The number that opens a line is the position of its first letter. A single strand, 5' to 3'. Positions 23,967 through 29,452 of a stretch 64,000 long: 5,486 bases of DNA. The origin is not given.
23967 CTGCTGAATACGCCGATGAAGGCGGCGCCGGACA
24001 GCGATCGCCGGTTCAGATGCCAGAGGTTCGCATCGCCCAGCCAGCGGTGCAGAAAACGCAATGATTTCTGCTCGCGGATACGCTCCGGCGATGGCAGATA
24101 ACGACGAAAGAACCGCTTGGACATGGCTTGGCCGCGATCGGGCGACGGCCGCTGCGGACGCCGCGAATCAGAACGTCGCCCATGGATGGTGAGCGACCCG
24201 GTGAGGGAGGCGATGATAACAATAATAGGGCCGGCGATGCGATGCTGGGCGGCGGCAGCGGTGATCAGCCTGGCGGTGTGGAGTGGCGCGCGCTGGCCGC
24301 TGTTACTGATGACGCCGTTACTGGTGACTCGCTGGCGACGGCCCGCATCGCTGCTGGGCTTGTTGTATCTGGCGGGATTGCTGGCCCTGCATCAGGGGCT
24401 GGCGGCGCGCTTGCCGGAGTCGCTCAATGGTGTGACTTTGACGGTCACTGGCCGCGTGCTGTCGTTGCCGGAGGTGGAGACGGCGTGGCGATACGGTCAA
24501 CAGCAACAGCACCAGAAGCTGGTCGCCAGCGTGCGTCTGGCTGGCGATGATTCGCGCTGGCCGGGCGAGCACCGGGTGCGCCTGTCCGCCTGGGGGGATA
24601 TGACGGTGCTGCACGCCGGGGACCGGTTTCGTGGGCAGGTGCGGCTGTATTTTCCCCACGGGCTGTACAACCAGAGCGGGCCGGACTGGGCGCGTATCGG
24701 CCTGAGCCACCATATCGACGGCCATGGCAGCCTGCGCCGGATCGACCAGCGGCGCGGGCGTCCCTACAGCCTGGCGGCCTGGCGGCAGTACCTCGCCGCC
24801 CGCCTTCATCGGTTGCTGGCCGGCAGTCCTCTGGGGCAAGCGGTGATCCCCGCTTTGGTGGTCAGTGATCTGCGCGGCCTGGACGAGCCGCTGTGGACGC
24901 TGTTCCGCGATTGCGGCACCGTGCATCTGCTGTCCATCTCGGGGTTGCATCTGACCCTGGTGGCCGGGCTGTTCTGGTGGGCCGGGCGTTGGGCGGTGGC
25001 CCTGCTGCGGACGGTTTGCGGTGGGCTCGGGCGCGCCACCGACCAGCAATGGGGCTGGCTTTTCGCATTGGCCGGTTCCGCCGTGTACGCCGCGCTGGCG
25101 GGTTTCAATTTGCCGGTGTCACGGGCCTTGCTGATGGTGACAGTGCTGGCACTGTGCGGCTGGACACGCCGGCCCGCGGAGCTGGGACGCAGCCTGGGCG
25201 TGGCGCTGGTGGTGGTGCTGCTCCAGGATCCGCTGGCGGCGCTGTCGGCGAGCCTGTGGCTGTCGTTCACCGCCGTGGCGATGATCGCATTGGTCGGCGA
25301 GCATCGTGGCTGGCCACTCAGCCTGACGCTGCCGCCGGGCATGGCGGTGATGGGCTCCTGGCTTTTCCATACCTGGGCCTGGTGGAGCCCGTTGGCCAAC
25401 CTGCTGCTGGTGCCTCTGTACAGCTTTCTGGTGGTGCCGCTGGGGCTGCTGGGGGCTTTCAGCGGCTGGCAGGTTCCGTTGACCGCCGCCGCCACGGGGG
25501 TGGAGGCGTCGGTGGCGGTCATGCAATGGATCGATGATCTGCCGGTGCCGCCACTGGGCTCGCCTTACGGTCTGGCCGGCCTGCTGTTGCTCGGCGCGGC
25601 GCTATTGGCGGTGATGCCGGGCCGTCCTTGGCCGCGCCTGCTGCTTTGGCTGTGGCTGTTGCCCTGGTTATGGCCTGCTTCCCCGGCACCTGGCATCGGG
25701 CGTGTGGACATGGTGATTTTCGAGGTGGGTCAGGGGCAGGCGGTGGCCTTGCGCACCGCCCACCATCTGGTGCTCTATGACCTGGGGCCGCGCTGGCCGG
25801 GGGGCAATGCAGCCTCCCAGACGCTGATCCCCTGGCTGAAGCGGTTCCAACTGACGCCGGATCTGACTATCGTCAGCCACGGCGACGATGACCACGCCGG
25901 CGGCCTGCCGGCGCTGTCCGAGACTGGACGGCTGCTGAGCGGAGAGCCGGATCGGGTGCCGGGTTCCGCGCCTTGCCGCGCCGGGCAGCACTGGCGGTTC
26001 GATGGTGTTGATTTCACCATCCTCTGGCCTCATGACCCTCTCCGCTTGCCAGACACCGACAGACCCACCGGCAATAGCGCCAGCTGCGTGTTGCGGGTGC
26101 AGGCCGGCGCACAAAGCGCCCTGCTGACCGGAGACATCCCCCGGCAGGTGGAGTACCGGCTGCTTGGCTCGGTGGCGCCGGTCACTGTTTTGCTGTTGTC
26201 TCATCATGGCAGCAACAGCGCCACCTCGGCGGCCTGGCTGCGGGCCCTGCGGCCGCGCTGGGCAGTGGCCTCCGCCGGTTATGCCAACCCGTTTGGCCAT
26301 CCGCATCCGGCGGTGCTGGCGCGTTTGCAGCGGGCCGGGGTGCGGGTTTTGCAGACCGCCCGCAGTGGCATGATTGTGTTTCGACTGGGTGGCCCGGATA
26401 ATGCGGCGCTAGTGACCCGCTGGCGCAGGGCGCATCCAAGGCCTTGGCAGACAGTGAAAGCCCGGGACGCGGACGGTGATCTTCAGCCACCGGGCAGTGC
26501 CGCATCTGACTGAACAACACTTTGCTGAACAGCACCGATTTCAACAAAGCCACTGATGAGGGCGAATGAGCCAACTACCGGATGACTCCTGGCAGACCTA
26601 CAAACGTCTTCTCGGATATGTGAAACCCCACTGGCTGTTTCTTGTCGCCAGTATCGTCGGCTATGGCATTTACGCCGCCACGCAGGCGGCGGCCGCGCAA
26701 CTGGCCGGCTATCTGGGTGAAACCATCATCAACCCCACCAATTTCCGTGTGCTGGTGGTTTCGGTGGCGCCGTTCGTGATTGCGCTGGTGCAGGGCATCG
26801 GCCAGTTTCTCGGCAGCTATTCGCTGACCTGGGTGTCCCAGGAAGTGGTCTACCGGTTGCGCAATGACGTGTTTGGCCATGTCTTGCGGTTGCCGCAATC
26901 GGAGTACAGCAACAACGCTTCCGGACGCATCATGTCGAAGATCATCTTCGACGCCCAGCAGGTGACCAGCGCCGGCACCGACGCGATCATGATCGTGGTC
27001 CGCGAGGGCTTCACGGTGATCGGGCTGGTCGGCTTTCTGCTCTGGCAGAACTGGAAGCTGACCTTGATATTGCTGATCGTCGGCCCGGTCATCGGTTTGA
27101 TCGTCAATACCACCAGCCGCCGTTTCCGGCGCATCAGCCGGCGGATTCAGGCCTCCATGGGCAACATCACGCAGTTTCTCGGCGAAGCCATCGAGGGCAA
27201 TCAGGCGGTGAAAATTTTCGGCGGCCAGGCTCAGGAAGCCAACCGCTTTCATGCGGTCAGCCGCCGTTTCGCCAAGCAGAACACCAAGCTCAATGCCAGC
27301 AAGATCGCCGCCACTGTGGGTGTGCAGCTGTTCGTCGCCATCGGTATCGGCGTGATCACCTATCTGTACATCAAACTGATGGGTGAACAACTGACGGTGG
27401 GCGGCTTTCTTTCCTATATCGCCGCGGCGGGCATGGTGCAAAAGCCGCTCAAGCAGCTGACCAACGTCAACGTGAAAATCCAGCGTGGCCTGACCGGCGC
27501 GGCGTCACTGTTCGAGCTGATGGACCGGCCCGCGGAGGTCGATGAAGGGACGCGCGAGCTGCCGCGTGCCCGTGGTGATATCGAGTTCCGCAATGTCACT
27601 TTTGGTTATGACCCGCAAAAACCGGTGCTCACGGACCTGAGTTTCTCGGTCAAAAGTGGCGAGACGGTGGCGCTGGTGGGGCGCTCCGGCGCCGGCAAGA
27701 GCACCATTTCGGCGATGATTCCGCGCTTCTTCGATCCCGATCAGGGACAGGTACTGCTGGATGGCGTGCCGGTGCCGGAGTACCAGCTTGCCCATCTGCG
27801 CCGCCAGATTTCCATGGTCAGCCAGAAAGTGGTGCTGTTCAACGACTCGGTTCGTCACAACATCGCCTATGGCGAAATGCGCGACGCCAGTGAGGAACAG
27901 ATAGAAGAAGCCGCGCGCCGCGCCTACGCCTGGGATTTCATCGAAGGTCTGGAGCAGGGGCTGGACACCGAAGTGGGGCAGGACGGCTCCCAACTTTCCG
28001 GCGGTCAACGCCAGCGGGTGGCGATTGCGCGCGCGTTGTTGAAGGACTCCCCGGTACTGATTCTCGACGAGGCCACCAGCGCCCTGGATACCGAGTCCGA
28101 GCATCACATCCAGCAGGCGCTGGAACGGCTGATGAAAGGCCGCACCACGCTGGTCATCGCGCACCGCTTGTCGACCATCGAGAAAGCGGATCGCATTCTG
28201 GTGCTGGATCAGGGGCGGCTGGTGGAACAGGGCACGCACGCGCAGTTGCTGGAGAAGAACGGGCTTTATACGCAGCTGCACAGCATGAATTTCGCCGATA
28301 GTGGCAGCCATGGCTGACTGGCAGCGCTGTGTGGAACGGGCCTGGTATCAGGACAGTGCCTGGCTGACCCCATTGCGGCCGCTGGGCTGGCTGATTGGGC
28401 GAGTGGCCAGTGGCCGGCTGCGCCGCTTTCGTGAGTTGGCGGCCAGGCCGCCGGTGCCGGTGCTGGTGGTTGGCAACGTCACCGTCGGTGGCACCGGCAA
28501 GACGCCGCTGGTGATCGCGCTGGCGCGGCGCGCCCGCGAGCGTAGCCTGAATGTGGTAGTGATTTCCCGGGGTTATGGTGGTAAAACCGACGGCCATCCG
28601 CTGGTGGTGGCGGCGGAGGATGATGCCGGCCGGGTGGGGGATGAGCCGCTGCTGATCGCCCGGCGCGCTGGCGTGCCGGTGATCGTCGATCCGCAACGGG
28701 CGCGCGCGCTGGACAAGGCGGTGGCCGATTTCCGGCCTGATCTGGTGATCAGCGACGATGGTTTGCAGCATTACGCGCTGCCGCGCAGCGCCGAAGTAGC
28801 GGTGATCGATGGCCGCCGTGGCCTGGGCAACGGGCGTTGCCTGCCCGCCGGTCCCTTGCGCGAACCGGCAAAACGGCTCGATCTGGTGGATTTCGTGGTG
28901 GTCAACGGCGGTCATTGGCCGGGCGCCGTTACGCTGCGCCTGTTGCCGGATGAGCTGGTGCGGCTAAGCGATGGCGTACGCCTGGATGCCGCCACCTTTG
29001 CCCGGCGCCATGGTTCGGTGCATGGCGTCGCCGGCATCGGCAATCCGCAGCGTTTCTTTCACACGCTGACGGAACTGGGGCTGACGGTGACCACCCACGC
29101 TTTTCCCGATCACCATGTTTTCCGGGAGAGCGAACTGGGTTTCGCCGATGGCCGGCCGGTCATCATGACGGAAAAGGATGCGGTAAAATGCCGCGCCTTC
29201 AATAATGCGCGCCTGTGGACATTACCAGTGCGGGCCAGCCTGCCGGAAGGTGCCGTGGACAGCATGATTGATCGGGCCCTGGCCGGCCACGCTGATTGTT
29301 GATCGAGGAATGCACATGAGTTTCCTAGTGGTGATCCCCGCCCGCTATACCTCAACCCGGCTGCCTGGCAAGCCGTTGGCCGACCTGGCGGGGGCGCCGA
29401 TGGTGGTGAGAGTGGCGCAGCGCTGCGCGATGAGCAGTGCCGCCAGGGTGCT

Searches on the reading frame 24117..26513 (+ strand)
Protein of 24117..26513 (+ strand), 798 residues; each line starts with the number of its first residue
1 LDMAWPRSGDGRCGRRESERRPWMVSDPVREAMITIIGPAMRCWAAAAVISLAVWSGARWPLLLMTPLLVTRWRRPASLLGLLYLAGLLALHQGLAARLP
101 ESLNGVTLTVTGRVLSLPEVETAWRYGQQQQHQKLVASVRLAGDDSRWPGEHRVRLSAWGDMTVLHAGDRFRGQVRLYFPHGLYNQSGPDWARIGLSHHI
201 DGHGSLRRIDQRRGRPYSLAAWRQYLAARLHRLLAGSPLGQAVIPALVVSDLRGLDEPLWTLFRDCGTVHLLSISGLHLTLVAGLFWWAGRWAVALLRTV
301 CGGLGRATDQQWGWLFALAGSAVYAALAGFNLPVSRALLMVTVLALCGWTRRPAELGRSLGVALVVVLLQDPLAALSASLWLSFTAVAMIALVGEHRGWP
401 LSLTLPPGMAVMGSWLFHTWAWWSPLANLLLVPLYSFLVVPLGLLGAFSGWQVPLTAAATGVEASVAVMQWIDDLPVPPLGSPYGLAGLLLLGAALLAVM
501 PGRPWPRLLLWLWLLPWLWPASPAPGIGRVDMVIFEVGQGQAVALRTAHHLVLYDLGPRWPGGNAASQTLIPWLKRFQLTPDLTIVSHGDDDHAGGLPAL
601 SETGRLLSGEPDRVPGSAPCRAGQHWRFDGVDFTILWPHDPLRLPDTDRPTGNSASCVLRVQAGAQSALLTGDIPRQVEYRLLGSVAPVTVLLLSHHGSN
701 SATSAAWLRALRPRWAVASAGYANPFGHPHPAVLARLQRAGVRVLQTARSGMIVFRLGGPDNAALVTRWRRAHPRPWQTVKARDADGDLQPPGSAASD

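Call 51: search_protein_families(library=pfam, proteins=[window:24117-26513:+], max_evalue=0.00001)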
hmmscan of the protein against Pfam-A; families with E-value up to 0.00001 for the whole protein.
window:24117-26513:+ (798 aa): 3 families
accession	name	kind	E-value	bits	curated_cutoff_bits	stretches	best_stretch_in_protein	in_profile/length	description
PF03772.21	Competence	-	2.6e-45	155.3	23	1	247-500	1-265/270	Competence protein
PF00753.33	Lactamase_B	-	3.5e-10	40.6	22.7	1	537-714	3-188/196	Metallo-beta-lactamase superfamily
PF13567.11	DUF4131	-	1.1e-09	38.6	31.6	1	44-210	8-163/165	Domain of unknown function (DUF4131)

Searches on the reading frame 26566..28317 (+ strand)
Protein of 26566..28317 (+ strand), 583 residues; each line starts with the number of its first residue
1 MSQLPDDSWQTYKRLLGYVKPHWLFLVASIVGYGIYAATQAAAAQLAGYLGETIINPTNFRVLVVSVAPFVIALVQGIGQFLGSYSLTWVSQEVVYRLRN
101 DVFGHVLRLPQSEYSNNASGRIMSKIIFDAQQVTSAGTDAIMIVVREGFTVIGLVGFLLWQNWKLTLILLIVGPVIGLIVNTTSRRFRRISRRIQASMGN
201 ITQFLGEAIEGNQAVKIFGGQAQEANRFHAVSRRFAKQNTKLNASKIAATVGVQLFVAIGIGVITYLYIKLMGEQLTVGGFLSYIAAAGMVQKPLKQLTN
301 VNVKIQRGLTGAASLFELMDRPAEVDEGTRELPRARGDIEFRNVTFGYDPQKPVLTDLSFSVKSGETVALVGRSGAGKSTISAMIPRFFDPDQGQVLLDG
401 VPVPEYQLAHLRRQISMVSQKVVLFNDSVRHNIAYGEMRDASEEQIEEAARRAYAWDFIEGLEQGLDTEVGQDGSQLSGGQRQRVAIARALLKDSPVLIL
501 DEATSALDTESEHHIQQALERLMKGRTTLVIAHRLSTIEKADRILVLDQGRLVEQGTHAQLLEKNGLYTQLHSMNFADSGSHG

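Call 51: search_protein_families(library=pfam, proteins=[window:26566-28317:+], max_evalue=0.00001)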
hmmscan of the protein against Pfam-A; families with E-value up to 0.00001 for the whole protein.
window:26566-28317:+ (583 aa): 3 families
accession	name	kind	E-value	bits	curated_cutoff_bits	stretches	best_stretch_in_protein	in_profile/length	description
PF00664.28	ABC_membrane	-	1.3e-40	140.3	28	1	26-294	5-273/274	ABC transporter transmembrane region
PF00005.33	ABC_tran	-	4e-36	125.1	25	1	355-505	1-137/137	ABC transporter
PF02463.25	SMC_N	-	7e-09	35.9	40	1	363-546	57-210/220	RecF/RecN/SMC N terminal domain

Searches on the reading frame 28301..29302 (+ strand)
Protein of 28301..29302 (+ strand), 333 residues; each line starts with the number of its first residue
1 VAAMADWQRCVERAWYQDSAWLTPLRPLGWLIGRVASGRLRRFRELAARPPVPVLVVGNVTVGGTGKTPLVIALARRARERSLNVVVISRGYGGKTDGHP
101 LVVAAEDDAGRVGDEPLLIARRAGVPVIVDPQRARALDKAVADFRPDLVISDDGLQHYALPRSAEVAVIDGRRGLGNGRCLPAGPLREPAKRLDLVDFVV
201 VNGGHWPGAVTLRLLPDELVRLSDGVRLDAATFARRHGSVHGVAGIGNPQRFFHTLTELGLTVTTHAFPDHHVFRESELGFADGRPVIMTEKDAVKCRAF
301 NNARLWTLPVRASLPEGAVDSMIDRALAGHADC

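Call 51: search_protein_families(library=pfam, proteins=[window:28301-29302:+], max_evalue=0.00001)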
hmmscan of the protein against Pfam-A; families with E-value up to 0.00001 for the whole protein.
window:28301-29302:+ (333 aa): 1 family
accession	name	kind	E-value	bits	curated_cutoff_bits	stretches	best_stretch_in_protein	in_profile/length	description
PF02606.20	LpxK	-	2.4e-100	336.3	27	1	24-327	4-327/328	Tetraacyldisaccharide-1-P 4'-kinase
